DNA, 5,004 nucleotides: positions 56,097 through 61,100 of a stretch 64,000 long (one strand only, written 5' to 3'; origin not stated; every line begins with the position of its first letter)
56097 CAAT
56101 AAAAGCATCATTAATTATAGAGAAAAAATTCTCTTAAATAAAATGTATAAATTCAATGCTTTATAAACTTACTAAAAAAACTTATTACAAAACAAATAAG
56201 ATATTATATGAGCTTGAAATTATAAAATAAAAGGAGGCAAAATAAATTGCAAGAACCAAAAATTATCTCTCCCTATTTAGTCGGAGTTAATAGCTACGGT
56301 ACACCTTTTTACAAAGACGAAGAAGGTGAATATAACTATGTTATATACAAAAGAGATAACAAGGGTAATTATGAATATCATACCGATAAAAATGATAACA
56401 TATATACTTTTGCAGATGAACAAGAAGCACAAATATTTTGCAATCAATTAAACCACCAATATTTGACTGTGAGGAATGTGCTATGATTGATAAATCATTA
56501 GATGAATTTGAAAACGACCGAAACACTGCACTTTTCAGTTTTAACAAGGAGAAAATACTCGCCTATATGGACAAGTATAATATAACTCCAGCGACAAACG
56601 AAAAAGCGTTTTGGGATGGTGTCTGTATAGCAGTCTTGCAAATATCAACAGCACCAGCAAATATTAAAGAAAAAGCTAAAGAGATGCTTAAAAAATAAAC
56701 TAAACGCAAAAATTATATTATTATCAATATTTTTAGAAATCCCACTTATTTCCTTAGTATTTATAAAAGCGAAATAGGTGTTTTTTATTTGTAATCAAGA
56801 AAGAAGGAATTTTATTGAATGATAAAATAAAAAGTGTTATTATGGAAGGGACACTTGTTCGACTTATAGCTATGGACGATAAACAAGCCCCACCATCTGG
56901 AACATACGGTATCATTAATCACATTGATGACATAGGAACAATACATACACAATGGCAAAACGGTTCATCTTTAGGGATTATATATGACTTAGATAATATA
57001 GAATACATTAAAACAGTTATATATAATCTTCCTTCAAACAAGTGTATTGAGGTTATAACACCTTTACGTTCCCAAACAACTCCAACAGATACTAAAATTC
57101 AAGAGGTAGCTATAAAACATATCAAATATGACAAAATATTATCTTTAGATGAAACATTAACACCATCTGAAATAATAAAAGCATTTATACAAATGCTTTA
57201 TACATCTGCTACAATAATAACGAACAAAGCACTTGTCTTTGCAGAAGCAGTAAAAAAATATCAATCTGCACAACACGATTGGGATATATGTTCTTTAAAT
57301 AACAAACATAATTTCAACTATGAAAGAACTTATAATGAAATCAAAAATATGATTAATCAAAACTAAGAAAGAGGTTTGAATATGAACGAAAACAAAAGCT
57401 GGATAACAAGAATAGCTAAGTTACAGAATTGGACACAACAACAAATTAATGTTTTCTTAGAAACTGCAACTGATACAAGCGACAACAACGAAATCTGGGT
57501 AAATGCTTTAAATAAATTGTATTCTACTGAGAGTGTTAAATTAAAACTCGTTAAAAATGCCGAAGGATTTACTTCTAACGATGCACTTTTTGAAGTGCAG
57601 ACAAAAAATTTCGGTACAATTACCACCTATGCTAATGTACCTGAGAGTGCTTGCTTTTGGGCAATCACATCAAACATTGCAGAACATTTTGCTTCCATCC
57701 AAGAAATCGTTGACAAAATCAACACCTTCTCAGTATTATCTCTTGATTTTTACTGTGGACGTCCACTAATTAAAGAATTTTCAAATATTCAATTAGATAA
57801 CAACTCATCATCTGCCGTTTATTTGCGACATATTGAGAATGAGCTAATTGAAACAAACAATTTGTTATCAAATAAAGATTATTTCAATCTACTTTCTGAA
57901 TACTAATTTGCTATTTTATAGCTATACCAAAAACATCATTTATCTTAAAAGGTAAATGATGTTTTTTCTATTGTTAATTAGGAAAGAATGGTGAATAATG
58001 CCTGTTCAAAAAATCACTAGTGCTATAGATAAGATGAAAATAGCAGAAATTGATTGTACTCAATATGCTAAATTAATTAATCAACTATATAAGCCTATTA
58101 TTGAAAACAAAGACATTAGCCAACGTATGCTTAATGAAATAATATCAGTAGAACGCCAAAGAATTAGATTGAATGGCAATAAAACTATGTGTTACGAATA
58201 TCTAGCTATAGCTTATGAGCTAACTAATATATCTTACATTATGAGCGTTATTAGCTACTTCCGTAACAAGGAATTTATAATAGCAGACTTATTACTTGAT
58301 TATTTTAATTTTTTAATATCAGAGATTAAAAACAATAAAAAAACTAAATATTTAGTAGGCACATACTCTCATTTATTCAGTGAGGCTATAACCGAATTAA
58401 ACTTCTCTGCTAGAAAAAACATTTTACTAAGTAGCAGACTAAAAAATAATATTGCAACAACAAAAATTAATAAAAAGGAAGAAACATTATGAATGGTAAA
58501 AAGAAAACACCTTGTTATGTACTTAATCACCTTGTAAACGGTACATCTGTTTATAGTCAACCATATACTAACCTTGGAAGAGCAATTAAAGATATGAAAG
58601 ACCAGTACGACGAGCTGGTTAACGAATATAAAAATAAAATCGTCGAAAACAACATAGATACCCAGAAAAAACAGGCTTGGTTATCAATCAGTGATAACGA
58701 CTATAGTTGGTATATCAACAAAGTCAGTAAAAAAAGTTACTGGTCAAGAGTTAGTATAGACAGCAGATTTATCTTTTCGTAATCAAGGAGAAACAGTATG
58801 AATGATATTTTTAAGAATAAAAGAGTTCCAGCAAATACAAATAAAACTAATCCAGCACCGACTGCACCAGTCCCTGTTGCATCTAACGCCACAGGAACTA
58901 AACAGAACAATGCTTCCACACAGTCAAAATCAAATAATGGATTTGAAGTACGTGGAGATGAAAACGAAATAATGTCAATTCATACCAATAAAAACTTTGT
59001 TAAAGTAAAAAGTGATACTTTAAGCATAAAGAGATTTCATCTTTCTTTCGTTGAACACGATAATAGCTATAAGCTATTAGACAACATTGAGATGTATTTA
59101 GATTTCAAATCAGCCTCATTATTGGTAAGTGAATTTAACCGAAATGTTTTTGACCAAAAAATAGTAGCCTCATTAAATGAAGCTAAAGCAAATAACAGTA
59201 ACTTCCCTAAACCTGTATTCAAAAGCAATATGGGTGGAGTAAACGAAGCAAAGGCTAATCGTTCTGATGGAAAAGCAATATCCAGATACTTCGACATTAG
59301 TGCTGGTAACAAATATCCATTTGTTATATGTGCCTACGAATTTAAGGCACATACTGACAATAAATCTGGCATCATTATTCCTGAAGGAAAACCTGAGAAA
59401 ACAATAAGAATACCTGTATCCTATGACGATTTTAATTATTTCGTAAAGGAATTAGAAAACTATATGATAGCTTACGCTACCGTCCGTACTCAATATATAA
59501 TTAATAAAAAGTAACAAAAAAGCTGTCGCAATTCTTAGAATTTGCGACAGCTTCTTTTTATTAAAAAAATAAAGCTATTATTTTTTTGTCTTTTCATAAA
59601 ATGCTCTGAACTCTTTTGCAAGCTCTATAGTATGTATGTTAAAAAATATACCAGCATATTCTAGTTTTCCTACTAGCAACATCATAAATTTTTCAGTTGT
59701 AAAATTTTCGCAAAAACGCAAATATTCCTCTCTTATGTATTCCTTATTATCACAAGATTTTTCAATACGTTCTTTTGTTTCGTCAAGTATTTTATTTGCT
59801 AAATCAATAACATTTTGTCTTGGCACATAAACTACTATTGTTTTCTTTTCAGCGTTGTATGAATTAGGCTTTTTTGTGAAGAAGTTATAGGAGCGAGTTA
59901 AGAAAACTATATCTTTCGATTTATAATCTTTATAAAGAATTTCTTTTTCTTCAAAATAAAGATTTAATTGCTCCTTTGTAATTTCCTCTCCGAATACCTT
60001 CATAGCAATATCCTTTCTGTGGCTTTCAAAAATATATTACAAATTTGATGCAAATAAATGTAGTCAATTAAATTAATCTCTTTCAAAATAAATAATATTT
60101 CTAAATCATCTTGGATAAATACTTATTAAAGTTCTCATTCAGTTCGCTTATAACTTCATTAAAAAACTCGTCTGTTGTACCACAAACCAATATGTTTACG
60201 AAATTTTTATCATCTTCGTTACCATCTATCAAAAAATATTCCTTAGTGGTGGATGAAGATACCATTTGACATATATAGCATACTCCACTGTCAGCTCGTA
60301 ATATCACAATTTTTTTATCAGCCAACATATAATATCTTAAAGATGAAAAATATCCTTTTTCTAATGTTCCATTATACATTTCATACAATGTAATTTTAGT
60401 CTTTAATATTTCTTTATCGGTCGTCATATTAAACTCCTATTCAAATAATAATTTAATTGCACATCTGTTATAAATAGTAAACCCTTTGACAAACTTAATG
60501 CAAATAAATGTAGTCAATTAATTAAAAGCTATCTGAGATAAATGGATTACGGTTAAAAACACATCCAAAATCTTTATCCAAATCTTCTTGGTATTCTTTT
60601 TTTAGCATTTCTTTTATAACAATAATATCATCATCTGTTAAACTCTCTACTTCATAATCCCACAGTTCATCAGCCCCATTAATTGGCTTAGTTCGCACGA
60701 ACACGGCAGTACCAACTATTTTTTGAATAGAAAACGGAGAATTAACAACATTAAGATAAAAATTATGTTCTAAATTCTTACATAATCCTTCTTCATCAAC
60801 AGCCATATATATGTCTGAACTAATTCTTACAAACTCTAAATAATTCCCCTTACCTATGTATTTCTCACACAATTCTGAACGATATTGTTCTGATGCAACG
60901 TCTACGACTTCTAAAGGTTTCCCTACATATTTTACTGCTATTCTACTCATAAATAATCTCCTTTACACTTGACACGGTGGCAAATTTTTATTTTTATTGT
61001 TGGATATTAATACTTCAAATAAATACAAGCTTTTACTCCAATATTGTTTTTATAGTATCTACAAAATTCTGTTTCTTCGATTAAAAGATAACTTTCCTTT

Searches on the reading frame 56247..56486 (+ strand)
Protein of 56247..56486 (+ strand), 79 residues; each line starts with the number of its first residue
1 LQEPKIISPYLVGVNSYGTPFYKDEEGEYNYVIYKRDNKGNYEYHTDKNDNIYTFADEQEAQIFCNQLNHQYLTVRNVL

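Call 94: search_protein_families(library=pfam, proteins=[window:56247-56486:+], max_evalue=1)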
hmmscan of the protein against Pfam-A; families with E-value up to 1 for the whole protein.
window:56247-56486:+ (79 aa): 1 family
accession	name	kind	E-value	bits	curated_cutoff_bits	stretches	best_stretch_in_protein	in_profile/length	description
PF11360.13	DUF3110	-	0.051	14.2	20.2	1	36-73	10-47/84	Protein of unknown function (DUF3110)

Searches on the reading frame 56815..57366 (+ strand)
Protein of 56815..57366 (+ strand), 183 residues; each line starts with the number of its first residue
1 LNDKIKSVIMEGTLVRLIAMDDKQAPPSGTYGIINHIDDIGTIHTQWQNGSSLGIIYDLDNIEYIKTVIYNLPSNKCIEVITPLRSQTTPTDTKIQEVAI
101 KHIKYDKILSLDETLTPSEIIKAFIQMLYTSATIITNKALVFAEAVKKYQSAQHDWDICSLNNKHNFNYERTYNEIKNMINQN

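Call 37: search_protein_families(library=pfam, proteins=[window:56815-57366:+], max_evalue=0.01)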
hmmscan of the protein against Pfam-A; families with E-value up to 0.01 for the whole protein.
window:56815-57366:+ (183 aa): 1 family
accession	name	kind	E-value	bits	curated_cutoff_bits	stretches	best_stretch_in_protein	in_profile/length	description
PF14192.12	DUF4314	-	1.2e-20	73.7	27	1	4-64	7-68/69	Domain of unknown function (DUF4314)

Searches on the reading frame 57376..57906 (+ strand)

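Call 37: search_protein_families(library=pfam, proteins=[window:57376-57906:+], max_evalue=0.01)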
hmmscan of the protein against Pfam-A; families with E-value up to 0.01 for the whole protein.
window:57376-57906:+ (176 aa): 0 families

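Call 96: search_protein_families(library=pfam, proteins=[window:57376-57906:+], max_evalue=1)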
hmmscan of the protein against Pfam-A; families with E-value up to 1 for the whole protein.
window:57376-57906:+ (176 aa): 1 family
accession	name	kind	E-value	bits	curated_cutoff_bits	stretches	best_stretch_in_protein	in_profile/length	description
PF05368.20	NmrA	-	0.063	13.3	27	1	33-119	191-274/298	NmrA-like family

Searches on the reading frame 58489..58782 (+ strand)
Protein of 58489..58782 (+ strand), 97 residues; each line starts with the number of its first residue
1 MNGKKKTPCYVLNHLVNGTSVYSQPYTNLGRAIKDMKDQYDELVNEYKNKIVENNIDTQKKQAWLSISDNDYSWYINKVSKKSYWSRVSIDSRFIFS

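Call 94: search_protein_families(library=pfam, proteins=[window:58489-58782:+], max_evalue=1)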
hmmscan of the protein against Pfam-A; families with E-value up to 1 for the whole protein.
window:58489-58782:+ (97 aa): 2 families
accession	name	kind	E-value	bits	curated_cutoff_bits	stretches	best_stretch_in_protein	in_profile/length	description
PF00038.26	Filament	-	0.013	15.6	40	1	22-66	161-204/313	Intermediate filament protein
PF02646.22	RmuC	-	0.045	13.3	26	1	15-54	238-277/291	RmuC family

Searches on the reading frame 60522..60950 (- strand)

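Call 55: search_protein_families(library=pfam, proteins=[window:60522-60950:-], max_evalue=0.01)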
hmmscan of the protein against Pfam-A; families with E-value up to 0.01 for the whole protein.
window:60522-60950:- (142 aa): 1 family
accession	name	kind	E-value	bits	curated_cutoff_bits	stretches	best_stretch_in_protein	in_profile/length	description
PF12957.13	DUF3846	-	2.7e-05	24.7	27.5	1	10-99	9-93/103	Domain of unknown function (DUF3846)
